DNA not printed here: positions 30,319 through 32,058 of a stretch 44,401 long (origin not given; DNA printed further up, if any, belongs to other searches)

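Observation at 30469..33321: Polytopic membrane domain fused in-frame to a MurJ/MviN-type flippase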

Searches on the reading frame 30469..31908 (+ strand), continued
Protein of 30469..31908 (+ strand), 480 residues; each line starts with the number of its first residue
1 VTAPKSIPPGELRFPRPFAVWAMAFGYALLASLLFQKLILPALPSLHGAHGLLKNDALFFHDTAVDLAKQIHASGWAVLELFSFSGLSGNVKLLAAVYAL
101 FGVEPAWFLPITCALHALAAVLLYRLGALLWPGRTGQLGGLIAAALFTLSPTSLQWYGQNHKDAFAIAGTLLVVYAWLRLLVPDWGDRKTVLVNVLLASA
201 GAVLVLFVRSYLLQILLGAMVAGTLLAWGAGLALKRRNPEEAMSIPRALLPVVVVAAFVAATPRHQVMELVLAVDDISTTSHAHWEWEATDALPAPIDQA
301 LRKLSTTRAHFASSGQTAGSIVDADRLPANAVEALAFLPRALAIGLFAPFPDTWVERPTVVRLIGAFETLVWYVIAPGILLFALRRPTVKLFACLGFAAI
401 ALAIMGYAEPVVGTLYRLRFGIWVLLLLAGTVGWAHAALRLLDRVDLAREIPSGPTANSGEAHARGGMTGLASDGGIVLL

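Call 77: find_encoding_contigs(protein=P0134, flank=8000, max_places=2)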
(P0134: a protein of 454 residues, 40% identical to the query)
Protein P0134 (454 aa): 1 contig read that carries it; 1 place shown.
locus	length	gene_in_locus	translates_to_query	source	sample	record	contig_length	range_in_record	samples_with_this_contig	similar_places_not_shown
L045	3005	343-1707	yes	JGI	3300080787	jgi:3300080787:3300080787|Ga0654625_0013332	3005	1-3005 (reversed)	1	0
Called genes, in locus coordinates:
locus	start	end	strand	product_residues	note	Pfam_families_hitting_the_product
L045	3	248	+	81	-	?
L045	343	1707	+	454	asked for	-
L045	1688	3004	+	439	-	?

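Call 80: list_cluster_members(proteins=[P0140, P0134, P0139, P0141, P0143, P0149, P0151, P0156, P0163, P0197])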
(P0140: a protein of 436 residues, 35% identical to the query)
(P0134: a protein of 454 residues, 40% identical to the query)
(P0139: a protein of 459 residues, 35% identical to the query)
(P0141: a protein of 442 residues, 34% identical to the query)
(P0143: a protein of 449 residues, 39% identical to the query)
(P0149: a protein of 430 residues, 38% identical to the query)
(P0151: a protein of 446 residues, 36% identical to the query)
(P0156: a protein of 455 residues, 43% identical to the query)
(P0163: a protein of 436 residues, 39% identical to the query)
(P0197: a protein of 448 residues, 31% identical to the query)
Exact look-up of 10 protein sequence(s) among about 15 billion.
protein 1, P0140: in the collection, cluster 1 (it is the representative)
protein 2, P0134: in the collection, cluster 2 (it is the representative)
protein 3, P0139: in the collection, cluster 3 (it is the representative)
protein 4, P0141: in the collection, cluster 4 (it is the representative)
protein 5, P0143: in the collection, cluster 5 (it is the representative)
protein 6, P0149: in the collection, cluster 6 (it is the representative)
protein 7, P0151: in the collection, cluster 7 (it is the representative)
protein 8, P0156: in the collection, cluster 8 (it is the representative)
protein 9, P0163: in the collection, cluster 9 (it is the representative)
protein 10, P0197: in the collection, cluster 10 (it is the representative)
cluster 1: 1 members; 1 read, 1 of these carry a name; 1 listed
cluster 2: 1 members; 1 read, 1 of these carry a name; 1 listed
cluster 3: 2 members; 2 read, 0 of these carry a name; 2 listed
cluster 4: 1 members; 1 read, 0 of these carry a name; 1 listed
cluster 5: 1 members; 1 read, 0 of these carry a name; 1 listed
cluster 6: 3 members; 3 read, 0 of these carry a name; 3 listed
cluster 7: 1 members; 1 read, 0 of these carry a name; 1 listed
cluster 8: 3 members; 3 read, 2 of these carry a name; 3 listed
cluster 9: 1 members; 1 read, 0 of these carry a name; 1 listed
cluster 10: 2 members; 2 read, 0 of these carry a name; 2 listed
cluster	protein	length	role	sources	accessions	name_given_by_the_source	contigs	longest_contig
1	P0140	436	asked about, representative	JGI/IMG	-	putative peptidoglycan lipid II flippase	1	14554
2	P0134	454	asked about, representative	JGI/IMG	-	putative peptidoglycan lipid II flippase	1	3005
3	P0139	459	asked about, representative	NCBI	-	-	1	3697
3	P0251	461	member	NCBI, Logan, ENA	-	-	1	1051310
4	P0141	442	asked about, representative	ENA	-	-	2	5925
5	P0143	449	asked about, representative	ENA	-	-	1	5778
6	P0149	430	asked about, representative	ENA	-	-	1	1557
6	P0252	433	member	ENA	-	-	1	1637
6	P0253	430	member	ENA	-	-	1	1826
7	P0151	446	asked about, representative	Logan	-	-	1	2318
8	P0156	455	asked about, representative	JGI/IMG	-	hypothetical protein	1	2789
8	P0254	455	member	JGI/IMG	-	putative peptidoglycan lipid II flippase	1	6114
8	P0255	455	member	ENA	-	-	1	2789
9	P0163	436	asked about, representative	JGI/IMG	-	-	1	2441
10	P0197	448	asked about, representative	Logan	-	-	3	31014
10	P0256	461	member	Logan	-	-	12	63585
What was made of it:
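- Stand-alone GT-C proteins with no MurJ domain are also called 'putative peptidoglycan lipid II flippase' (call 80).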

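Call 83: find_encoding_contigs(protein=P0251, flank=8000, max_places=1)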
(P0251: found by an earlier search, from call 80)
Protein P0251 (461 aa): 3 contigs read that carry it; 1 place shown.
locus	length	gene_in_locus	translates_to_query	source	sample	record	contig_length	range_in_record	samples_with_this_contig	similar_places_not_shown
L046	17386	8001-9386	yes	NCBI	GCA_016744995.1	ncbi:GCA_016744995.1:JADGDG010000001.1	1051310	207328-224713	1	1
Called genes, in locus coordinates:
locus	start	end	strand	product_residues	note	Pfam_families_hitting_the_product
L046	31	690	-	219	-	PF17836:PglD_N, PF00132:Hexapep (faint), PF25087:GMPPB_C (faint)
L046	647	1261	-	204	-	PF02397:Bac_transf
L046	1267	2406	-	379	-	PF13477:Glyco_trans_4_2 (weak), PF13439:Glyco_transf_4 (faint), PF13579:Glyco_trans_4_4, PF20706:GT4-conflict, PF00534:Glycos_transf_1, PF13692:Glyco_trans_1_4, PF13524:Glyco_trans_1_2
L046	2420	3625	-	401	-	PF04932:Wzy_C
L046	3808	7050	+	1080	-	PF01943:Polysacc_synt, PF03023:MurJ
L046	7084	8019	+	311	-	PF01073:3Beta_HSD, PF01370:Epimerase, PF04321:RmlD_sub_bind, PF05368:NmrA (weak), PF13460:NAD_binding_10, PF16363:GDP_Man_Dehyd, PF07993:NAD_binding_4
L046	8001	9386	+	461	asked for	-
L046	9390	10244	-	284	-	PF00535:Glycos_transf_2, PF10111:Glyco_tranf_2_2, PF13641:Glyco_tranf_2_3 (weak)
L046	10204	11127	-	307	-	PF01073:3Beta_HSD (faint), PF01370:Epimerase, PF05368:NmrA (faint), PF16363:GDP_Man_Dehyd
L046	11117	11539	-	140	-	PF00908:dTDP_sugar_isom (weak)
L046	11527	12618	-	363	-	PF01073:3Beta_HSD, PF01370:Epimerase, PF02719:Polysacc_synt_2, PF04321:RmlD_sub_bind (weak), PF16363:GDP_Man_Dehyd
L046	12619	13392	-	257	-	PF00483:NTP_transferase, PF12804:NTP_transf_3 (weak)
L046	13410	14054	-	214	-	PF00702:Hydrolase, PF13419:HAD_2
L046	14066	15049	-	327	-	PF00389:2-Hacid_dh, PF02826:2-Hacid_dh_C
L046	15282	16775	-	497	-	-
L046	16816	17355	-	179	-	PF25087:GMPPB_C (faint), PF00132:Hexapep, PF14602:Hexapep_2 (weak)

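Call 84: find_encoding_contigs(protein=P0256, flank=8000, max_places=1)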
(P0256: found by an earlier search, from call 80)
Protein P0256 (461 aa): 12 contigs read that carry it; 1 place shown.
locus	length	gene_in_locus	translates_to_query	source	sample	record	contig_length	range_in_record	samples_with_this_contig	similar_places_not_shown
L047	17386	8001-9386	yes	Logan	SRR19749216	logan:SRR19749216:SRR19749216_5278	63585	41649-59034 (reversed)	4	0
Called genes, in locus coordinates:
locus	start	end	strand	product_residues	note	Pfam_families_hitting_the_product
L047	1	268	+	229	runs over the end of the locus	PF01501:Glyco_transf_8 (faint)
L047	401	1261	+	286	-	PF05050:Methyltransf_21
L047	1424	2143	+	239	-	PF01209:Ubie_methyltran, PF05175:MTS, PF08003:Methyltransf_9, PF13489:Methyltransf_23, PF02353:CMAS, PF13847:Methyltransf_31, PF08241:Methyltransf_11, PF08242:Methyltransf_12, +2 more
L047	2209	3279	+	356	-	PF13489:Methyltransf_23, PF08241:Methyltransf_11, PF08242:Methyltransf_12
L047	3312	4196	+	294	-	-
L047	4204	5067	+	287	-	PF13585:CHU_C (faint)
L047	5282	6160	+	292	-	PF13489:Methyltransf_23, PF08241:Methyltransf_11, PF08242:Methyltransf_12, PF13649:Methyltransf_25 (weak)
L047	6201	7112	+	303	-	PF00535:Glycos_transf_2, PF13641:Glyco_tranf_2_3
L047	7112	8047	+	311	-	PF01370:Epimerase, PF04321:RmlD_sub_bind, PF05368:NmrA, PF13460:NAD_binding_10, PF16363:GDP_Man_Dehyd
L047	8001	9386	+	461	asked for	-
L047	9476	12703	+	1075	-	PF03023:MurJ, PF01554:MatE (weak)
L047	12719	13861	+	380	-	PF13439:Glyco_transf_4 (weak), PF20706:GT4-conflict, PF00534:Glycos_transf_1, PF13692:Glyco_trans_1_4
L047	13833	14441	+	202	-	PF02397:Bac_transf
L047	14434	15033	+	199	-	PF17836:PglD_N, PF25084:LbH_EIF2B, PF25087:GMPPB_C, PF00132:Hexapep, PF14602:Hexapep_2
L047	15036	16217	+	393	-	PF01041:DegT_DnrJ_EryC1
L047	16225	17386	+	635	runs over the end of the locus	PF01073:3Beta_HSD, PF01370:Epimerase, PF02719:Polysacc_synt_2, PF04321:RmlD_sub_bind, PF16363:GDP_Man_Dehyd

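Call 86: search_protein_families(library=pfam, proteins=[L047:9476-12700:+, L046:3808-7047:+, L047:8001-9383:+, L045:1688-3004:+, L046:15285-16775:-], max_evalue=0.01)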
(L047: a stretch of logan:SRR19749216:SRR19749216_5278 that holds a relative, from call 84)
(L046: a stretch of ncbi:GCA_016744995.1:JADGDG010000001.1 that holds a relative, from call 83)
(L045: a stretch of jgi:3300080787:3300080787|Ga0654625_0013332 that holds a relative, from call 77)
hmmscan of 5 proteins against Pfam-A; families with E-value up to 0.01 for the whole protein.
L047:9476-12700:+ (1075 aa): 2 families
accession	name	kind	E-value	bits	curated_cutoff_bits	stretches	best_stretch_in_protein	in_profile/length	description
PF03023.19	MurJ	-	7.6e-32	110.9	27.4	1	620-1039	1-417/451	Lipid II flippase MurJ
PF01554.23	MatE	-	3.7e-05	23.9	24.9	1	821-983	1-158/161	MatE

L046:3808-7047:+ (1080 aa): 3 families
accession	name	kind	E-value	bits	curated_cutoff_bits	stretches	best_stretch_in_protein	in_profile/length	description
PF03023.19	MurJ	-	3.2e-44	151.7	27.4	1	620-1042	4-427/451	Lipid II flippase MurJ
PF01943.22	Polysacc_synt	-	3.3e-08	33.8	28.2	1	630-879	38-273/274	Polysaccharide biosynthesis protein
PF01554.23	MatE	-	0.0004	20.5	24.9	1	822-985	3-161/161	MatE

L047:8001-9383:+ (461 aa): 0 families

L045:1688-3004:+ (439 aa): 2 families
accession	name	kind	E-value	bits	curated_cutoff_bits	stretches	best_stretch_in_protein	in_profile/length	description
PF03023.19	MurJ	-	3.4e-34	118.7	27.4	1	46-438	1-395/451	Lipid II flippase MurJ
PF01554.23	MatE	-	2.7e-05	24.3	24.9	1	264-411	17-159/161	MatE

L046:15285-16775:- (497 aa): 1 family
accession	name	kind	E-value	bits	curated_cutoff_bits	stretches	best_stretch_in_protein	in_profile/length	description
PF20471.4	DUF6716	-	0.00011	21.7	27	1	379-424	242-284/342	Putative glycosyltransferase (DUF6716)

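Call 88: search_solved_structures(query=L047:6201-7109:+, max_evalue=0.001)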
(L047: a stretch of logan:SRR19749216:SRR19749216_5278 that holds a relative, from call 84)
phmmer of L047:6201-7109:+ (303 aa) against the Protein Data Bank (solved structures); distinct sequences matched with E-value up to 0.001: 1.
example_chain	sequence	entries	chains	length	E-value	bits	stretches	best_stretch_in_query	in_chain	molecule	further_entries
9jma_A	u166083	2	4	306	0.0007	22.4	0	3-101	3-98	GalNAc(5)-diNAcBac-PP-undecaprenol beta-1,3-glucosyltransferase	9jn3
